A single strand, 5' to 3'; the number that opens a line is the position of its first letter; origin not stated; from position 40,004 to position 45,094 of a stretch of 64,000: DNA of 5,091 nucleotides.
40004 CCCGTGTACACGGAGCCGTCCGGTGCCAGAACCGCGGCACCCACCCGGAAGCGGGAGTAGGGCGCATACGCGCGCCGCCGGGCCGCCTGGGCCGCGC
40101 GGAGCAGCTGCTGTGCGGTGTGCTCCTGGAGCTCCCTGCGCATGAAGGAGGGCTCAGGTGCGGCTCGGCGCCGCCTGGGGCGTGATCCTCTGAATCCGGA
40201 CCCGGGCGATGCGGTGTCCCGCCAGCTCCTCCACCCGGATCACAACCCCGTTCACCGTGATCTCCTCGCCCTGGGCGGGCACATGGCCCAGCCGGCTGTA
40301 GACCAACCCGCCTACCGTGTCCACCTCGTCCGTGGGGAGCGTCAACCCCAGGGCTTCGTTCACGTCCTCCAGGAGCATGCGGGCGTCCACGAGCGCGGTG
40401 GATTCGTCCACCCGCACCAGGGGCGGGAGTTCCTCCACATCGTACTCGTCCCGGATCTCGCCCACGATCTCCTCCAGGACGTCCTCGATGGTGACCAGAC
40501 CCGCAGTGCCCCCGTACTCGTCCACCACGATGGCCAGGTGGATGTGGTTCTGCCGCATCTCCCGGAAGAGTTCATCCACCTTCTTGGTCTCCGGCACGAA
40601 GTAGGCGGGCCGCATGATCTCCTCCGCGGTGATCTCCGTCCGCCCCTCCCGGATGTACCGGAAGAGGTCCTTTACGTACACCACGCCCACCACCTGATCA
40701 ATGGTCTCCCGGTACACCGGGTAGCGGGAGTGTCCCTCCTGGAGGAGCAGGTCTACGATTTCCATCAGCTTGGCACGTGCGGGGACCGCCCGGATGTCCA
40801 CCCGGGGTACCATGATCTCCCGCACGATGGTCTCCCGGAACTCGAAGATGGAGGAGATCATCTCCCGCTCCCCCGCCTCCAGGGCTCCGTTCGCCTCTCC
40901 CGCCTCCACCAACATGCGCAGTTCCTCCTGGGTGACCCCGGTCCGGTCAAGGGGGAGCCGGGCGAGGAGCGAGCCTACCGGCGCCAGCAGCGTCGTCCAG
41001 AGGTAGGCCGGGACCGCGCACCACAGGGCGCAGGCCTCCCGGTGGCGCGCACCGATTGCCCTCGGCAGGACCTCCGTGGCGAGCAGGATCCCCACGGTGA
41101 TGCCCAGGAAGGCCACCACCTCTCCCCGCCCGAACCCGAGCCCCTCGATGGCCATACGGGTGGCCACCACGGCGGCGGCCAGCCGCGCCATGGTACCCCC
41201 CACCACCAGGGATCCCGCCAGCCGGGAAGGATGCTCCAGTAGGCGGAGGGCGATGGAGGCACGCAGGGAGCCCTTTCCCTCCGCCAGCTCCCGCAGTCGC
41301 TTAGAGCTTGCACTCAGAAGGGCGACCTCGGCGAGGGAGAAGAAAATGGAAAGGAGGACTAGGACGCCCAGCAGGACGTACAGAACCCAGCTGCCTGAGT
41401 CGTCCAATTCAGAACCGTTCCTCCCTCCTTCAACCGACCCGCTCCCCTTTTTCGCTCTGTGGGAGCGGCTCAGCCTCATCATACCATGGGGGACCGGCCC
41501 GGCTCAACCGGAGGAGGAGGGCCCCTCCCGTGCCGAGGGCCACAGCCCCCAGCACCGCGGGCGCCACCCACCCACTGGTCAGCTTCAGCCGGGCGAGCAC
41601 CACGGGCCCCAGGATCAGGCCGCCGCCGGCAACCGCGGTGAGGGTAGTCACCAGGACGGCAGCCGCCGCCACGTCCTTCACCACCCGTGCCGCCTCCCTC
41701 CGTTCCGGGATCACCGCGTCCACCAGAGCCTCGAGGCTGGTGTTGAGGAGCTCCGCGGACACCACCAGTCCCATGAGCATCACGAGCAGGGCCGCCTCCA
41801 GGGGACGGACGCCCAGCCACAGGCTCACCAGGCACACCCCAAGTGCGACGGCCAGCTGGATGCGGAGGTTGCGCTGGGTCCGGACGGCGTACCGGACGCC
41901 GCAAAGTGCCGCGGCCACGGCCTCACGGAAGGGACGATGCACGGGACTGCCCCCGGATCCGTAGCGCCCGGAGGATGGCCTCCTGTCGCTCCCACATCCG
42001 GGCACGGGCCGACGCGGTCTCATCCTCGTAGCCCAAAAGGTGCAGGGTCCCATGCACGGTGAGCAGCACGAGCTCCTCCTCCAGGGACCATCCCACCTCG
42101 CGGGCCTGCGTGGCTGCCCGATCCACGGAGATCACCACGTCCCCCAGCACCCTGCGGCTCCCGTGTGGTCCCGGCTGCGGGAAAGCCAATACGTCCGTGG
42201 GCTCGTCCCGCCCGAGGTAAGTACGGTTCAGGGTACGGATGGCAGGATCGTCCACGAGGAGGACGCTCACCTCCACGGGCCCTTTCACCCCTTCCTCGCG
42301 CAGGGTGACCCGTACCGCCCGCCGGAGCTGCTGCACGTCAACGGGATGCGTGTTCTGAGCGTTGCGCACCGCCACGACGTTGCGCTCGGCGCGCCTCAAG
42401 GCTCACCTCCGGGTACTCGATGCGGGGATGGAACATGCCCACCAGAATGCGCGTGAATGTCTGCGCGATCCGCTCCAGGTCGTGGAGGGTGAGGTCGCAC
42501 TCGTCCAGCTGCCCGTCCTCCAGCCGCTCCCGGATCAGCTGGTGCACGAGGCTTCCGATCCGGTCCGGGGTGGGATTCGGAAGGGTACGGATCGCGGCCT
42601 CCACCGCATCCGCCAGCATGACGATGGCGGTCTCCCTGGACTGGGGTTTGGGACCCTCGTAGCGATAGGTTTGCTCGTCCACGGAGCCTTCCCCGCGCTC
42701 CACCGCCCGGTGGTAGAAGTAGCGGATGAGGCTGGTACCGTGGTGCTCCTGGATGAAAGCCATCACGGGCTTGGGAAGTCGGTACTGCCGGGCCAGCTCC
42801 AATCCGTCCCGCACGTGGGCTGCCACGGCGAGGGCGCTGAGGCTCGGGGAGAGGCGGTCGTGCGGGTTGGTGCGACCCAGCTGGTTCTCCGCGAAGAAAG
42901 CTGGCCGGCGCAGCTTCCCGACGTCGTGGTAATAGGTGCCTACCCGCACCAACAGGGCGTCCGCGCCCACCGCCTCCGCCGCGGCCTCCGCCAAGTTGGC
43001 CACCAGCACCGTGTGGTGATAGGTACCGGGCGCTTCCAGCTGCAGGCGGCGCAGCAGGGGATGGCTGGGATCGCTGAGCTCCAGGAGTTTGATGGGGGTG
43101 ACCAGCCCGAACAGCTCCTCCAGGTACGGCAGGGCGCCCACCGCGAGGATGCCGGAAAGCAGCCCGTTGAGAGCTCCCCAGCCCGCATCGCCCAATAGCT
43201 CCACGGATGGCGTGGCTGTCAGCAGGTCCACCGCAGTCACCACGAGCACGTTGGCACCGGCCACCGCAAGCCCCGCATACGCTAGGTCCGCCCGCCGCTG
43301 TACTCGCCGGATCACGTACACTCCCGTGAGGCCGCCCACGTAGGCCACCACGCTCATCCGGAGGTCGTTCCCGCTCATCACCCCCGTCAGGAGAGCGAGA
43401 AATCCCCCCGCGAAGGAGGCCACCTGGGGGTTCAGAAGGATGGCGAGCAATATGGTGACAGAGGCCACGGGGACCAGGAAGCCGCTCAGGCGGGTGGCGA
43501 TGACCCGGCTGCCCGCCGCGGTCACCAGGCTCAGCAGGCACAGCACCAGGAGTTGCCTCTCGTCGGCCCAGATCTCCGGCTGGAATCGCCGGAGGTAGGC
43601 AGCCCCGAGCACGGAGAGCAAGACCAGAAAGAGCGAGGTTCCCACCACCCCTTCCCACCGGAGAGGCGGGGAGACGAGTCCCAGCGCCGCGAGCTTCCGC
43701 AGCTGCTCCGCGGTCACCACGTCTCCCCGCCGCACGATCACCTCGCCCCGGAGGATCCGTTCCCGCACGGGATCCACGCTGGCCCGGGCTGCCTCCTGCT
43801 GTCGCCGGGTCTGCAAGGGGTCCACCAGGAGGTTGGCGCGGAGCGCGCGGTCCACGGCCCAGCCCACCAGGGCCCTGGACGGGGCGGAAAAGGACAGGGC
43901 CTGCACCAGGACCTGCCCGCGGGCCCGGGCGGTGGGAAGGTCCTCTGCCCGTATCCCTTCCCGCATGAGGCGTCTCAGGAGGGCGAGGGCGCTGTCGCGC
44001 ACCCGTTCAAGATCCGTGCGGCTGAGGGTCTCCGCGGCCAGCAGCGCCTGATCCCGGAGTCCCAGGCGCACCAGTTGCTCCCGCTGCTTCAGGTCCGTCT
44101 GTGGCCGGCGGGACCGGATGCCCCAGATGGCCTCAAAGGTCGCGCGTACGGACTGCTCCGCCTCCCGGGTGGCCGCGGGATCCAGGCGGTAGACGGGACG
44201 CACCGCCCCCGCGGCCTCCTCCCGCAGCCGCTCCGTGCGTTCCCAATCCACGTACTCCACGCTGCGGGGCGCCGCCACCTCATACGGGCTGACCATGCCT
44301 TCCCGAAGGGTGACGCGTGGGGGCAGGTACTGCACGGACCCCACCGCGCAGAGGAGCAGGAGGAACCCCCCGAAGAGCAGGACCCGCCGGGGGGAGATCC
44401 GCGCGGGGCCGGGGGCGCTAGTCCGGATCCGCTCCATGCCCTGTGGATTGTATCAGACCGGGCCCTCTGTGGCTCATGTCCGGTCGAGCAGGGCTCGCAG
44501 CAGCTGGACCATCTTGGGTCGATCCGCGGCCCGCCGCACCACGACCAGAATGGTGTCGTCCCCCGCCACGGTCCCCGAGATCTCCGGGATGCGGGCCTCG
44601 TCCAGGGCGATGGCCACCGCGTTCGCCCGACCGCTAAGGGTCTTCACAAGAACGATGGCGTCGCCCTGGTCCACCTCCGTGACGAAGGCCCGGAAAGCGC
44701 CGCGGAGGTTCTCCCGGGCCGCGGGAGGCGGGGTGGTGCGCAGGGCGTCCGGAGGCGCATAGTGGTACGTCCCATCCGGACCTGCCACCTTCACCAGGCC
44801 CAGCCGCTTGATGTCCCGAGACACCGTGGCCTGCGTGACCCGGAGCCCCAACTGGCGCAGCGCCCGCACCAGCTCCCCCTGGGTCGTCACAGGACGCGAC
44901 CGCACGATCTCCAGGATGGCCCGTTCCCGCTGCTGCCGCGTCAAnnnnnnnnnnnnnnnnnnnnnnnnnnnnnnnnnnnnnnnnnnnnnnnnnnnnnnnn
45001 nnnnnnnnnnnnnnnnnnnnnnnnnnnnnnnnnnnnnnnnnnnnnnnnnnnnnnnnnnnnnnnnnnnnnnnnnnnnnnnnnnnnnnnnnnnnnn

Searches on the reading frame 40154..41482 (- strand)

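Call 41: search_protein_families(library=pfam, proteins=[window:40154-41482:-], max_evalue=0.00001)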
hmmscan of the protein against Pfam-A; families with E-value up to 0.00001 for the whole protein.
window:40154-41482:- (442 aa): 3 families
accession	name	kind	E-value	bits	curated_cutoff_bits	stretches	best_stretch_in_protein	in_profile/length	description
PF01595.25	CNNM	-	7.8e-28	97.8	28.4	1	40-204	5-180/181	Cyclin M transmembrane N-terminal domain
PF03471.22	CorC_HlyC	-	3.8e-23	81.7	27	1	357-432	2-79/81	Transporter associated domain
PF00571.33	CBS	-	1.7e-18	67.1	24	2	287-340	2-56/57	CBS domain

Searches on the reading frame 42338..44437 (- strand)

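Call 41: search_protein_families(library=pfam, proteins=[window:42338-44437:-], max_evalue=0.00001)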
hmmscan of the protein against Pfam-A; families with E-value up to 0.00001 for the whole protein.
window:42338-44437:- (699 aa): 3 families
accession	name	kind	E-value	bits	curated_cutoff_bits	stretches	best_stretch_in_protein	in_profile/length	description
PF07697.16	7TMR-HDED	-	2e-48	165.7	27.6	1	46-255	2-223/224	7TM-HD extracellular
PF07698.17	7TM-7TMR_HD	-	3.8e-43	148.1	29.4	1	262-447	2-190/190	7TM receptor with intracellular HD hydrolase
PF01966.28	HD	-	1.1e-15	58.4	22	1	472-614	1-115/116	HD domain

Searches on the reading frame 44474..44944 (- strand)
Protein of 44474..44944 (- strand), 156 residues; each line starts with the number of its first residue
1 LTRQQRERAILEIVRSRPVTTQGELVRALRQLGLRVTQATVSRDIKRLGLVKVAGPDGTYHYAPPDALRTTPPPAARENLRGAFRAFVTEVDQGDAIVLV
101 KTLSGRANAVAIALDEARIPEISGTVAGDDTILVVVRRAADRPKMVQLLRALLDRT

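Call 7: search_protein_families(library=ncbifam, proteins=[window:44474-44944:-])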
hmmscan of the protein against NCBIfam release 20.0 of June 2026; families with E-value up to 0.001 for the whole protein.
window:44474-44944:- (156 aa): 5 families
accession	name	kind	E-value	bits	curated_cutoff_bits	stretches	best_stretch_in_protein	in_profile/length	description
TIGR01529.1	argR_whole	equivalog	3.4e-38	130.9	130.45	1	5-153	2-146/146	arginine repressor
NF001680.0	PRK00441.1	equivalog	1.9e-36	125.4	184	1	4-153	3-148/150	arginine repressor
NF003281.1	PRK04280.1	equivalog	1.3e-34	119.5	182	1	3-149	2-144/148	transcriptional regulator AhrC/ArgR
NF002880.0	PRK03341.1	equivalog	3.8e-29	101.5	200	1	1-147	13-161/170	arginine repressor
NF003457.0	PRK05066.1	equivalog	7.3e-17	61.4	194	1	8-154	12-153/156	transcriptional regulator ArgR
